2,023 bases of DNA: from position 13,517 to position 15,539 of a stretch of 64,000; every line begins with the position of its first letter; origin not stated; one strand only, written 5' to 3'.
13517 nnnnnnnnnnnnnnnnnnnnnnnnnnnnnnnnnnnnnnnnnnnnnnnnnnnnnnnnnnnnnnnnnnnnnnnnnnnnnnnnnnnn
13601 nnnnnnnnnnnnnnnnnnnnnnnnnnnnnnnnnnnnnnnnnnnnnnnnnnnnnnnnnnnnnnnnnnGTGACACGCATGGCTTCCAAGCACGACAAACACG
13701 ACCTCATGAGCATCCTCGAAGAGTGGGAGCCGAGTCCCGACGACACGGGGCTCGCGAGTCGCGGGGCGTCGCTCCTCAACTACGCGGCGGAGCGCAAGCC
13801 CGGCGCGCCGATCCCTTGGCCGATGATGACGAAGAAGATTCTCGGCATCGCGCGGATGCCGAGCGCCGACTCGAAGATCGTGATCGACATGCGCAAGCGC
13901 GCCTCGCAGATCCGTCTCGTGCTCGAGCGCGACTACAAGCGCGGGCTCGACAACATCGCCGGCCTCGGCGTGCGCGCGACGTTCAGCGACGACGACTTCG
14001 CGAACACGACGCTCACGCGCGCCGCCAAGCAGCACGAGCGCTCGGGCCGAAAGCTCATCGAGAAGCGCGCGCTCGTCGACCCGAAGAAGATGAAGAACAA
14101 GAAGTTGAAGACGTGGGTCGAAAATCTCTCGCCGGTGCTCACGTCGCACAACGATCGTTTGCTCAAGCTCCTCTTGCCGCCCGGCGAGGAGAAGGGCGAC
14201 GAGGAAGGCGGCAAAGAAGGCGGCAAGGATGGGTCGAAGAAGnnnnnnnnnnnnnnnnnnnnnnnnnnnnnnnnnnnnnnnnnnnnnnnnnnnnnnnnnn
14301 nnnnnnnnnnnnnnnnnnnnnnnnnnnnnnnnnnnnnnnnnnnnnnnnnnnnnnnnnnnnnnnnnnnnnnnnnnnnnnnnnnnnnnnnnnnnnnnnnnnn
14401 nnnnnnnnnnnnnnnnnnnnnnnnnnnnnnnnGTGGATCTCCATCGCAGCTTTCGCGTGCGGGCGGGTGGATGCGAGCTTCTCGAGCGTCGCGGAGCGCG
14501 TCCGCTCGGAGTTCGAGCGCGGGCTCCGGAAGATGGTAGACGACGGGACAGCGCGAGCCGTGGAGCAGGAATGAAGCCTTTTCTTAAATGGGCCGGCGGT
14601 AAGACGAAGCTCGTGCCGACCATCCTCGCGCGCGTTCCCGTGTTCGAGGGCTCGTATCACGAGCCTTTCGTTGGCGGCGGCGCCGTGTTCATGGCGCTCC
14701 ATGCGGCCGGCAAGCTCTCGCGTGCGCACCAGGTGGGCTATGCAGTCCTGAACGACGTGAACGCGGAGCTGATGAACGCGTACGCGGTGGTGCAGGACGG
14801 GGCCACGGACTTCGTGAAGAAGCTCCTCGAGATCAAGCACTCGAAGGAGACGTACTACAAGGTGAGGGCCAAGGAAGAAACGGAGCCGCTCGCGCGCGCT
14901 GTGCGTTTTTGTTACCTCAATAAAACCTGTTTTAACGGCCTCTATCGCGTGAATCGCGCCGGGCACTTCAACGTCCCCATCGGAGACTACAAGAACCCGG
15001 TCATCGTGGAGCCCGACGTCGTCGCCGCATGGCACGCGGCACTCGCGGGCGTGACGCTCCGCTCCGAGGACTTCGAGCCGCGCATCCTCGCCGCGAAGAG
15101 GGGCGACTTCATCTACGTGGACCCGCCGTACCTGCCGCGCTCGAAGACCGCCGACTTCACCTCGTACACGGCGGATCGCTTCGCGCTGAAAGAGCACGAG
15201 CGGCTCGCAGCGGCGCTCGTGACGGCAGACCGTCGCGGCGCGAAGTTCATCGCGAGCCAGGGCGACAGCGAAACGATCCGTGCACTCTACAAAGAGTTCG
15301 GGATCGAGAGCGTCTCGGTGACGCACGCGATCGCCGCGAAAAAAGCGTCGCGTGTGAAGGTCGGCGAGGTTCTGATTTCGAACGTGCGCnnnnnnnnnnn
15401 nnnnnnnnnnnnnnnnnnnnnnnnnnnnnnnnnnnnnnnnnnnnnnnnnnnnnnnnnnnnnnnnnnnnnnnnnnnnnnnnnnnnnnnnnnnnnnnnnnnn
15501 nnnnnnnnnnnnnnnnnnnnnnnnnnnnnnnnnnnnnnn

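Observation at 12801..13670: J-domain protein with intact HPD motif fused to an unknown N-terminal domain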

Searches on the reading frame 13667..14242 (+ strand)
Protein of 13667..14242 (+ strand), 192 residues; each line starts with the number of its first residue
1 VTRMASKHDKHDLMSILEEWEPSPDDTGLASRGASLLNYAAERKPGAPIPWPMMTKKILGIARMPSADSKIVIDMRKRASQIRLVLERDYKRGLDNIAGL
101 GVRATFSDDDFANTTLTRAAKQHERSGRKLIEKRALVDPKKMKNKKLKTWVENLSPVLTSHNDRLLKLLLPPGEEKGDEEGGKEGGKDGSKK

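Call 3: search_protein_families(library=pfam, proteins=[window:13667-14242:+], max_evalue=1)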
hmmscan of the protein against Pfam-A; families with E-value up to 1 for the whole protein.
window:13667-14242:+ (192 aa): 1 family
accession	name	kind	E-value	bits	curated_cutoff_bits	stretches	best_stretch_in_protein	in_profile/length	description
PF16843.10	Get5_bdg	-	0.19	11.7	25.3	1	84-102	18-36/53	Binding domain to Get4 on Get5, Golgi to ER traffic protein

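Call 4: search_protein_families(library=phrogs, proteins=[window:13667-14242:+], max_evalue=0.1)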
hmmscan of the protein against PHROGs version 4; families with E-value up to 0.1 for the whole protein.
window:13667-14242:+ (192 aa): 0 families

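Call 43: search_dna_similar(query=window:13676-14242:+, collection=phages, mode=protein, max_evalue=0.01, max_rows=15)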
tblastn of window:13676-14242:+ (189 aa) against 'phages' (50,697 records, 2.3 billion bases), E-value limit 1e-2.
No match.

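Call 72: find_homologous_proteins(query=window:13676-14242:+, max_evalue=0.001)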
Query window:13676-14242:+ (189 aa): 12 proteins with E <= 0.001 among 380 candidates.
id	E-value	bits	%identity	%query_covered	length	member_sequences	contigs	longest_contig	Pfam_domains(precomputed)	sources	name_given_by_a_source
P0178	9.8e-112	389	94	100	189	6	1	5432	-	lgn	-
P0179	2.6e-93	329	84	89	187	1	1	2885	-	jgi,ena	-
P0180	7.0e-61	223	59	87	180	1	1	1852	-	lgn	-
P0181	8.6e-60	220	60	87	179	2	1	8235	-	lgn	-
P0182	2.6e-56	208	57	87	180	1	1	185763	-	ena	-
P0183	2.2e-53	199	56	97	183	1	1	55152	-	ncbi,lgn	-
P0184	3.0e-53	198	53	94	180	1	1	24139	-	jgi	jgi:hypothetical protein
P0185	6.1e-53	197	57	91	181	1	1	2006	-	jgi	-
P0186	5.4e-51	191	53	93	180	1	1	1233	-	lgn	-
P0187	9.4e-50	187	54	93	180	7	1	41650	-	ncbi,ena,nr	ncbi:MAG TPA: hypothetical protein VFA98_06305 [Thermoanaerobaculia bacterium]|nr:hypothetical prote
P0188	2.4e-47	179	52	92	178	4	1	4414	-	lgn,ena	-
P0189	3.6e-29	120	54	59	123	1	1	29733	-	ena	-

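Call 73: find_encoding_contigs(protein=P0187, flank=10000, max_places=2)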
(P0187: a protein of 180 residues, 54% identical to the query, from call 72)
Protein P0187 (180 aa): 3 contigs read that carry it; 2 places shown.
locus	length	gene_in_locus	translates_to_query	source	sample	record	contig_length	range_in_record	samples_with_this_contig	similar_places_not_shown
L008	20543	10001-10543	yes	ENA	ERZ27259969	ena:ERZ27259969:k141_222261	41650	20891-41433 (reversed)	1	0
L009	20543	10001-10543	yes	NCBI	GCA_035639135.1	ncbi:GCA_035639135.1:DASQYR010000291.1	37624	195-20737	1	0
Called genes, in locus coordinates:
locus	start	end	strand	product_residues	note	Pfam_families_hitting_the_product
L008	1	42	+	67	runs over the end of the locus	-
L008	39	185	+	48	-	-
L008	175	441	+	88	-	-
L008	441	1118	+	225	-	PF10263:SprT-like (weak)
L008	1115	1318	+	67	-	-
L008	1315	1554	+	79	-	-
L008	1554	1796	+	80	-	-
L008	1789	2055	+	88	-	-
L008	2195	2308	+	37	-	-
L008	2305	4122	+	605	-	PF17854:FtsK_alpha, PF01580:FtsK_SpoIIIE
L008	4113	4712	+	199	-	-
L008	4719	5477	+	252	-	-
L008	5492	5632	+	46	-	-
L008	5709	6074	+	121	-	-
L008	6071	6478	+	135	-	-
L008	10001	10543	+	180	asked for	-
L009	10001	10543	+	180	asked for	-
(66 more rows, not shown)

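Call 74: find_encoding_contigs(protein=P0182, flank=10000, max_places=1)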
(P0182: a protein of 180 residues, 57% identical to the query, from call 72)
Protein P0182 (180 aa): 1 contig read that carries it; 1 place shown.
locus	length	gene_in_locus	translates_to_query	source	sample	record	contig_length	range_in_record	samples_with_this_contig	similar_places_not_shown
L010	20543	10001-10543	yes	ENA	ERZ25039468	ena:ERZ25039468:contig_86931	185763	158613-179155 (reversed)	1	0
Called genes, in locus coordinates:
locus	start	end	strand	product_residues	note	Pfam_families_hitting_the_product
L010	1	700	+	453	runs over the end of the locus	PF02518:HATPase_c (faint)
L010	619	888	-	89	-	-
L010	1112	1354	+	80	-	-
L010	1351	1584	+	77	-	-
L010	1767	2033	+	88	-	-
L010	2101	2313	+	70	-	-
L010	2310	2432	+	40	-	-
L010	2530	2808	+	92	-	-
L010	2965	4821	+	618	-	PF17854:FtsK_alpha, PF01580:FtsK_SpoIIIE, PF12846:AAA_10 (faint), PF20703:nSTAND1 (weak)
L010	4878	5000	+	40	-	-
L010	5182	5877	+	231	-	-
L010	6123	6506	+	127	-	-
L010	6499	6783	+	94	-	-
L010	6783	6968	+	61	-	-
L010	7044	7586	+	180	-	-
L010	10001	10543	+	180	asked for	-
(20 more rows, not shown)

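Call 83: search_solved_structures(query=A5, max_evalue=5, show_alignments=2)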
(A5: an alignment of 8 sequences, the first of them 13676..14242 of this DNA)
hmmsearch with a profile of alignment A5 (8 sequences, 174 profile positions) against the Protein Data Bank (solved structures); distinct sequences matched with E-value up to 5: 2.
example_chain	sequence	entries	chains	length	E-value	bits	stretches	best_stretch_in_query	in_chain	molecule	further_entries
6b3i_A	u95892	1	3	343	0.1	15.4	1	95-163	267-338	Annexin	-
9dzd_A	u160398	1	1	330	0.42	13.5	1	20-145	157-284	Reticulocyte-binding protein 2b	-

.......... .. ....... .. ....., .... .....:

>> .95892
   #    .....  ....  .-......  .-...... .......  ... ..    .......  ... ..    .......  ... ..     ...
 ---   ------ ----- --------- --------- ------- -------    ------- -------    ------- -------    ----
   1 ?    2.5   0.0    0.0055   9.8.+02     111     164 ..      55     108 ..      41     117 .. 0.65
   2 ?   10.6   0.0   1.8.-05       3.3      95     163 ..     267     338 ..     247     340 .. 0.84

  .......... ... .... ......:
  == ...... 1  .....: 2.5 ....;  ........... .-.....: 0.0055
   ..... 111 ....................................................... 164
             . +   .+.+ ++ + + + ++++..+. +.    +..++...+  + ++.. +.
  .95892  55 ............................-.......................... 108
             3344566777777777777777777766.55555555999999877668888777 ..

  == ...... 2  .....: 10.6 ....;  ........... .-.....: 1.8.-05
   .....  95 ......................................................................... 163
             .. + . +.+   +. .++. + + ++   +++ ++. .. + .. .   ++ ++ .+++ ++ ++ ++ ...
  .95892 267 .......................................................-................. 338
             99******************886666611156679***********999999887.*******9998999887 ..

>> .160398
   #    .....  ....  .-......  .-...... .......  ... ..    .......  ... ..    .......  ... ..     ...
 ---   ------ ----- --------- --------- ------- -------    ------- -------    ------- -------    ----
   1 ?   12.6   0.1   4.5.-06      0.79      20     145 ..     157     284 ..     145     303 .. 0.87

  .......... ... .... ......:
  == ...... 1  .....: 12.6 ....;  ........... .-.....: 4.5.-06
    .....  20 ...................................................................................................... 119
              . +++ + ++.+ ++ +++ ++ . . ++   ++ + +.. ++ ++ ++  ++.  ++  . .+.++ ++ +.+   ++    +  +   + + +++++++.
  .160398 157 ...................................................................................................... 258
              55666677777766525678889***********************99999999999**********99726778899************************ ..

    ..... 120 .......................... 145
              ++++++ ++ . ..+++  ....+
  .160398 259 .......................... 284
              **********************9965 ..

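Call 98: search_protein_families(library=ncbifam, proteins=[window:13676-14242:+], max_evalue=0.01)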
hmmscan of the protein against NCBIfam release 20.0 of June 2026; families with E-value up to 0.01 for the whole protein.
window:13676-14242:+ (189 aa): 0 families

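Call 99: search_protein_families(library=padloc, proteins=[window:13676-14242:+], max_evalue=0.01)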
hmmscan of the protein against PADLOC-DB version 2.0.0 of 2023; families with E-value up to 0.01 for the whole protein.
window:13676-14242:+ (189 aa): 0 families

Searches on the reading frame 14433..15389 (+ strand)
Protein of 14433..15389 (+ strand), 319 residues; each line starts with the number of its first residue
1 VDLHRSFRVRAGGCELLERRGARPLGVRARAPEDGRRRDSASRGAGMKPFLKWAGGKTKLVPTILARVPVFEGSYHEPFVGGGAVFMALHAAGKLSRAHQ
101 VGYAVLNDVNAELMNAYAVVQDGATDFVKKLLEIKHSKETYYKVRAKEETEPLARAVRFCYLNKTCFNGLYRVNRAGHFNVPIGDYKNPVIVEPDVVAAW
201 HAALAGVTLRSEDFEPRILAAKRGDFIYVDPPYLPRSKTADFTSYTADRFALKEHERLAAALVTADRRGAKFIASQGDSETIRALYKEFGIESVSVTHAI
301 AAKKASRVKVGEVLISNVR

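Call 3: search_protein_families(library=pfam, proteins=[window:14433-15389:+], max_evalue=1)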
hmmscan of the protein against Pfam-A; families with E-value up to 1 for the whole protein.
window:14433-15389:+ (319 aa): 1 family
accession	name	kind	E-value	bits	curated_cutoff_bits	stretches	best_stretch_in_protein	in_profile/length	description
PF02086.21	MethyltransfD12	-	3.6e-56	191.1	22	1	53-298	1-251/253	D12 class N6 adenine-specific DNA methyltransferase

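Call 4: search_protein_families(library=phrogs, proteins=[window:14433-15389:+], max_evalue=0.1)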
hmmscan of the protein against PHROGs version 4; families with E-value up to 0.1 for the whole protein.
window:14433-15389:+ (319 aa): 5 families
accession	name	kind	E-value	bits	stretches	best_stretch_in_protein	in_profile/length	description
phrog_56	-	other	1e-66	227.6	1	45-317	59-322/647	DNA methyltransferase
phrog_116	-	other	1.5e-42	146.8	1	45-314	508-774/779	DNA methyltransferase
phrog_26700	-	unknown function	9.7e-40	137.6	1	47-317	6-275/552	-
phrog_1996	-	other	1.8e-17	64.7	1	199-318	29-141/150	DNA methyltransferase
phrog_23217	-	unknown function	2.4e-07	31.9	1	50-160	6-107/109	-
